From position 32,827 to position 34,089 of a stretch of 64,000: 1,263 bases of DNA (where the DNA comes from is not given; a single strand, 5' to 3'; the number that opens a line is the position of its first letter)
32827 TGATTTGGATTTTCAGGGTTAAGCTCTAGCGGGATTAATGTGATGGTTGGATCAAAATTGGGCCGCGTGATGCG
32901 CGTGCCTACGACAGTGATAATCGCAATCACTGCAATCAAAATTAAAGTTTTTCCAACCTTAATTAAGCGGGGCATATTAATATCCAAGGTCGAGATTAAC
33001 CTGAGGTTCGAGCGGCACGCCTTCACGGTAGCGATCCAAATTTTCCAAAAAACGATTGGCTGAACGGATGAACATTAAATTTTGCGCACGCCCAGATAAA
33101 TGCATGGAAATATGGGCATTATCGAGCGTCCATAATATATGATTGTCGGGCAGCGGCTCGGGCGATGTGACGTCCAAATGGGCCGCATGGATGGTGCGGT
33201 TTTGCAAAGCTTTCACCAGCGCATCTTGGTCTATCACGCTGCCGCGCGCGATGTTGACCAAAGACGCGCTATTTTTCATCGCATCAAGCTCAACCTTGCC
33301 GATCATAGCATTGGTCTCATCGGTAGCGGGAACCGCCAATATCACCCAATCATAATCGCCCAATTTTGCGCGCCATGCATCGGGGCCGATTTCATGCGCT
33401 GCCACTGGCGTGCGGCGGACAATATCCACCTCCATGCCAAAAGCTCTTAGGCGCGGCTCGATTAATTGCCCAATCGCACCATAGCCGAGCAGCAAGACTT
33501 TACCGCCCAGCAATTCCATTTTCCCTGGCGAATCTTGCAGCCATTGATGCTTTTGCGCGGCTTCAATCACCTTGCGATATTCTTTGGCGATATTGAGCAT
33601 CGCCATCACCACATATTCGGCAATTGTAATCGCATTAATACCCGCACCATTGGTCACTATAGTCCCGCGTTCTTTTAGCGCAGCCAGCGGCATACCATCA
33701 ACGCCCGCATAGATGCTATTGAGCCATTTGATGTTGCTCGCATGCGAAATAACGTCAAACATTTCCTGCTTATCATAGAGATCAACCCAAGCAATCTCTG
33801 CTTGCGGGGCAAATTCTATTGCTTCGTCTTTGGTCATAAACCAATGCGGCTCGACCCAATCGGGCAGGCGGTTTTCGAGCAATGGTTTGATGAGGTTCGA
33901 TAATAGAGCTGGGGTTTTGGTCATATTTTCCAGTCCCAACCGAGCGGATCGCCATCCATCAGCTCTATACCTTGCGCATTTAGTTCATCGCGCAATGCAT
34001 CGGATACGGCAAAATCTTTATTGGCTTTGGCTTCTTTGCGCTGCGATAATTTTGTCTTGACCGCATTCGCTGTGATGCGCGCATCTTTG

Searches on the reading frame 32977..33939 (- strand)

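Call 16: search_protein_families(library=pfam, proteins=[window:32977-33939:-], max_evalue=0.05)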
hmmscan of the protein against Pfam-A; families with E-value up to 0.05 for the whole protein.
window:32977-33939:- (320 aa): 4 families
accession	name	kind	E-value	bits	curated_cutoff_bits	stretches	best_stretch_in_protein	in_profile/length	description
PF02826.25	2-Hacid_dh_C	-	5.6e-42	143.6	25.1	1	111-281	1-177/178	D-isomer specific 2-hydroxyacid dehydrogenase, NAD binding domain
PF00389.36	2-Hacid_dh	-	2.6e-10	40.5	24.6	1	29-231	22-103/134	D-isomer specific 2-hydroxyacid dehydrogenase, catalytic domain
PF00670.27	AdoHcyase_NAD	-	0.0029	18.2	27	1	143-250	20-126/162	S-adenosyl-L-homocysteine hydrolase, NAD binding domain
PF02558.23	ApbA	-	0.0056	16.7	22.2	0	149-184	2-36/150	Ketopantoate reductase PanE/ApbA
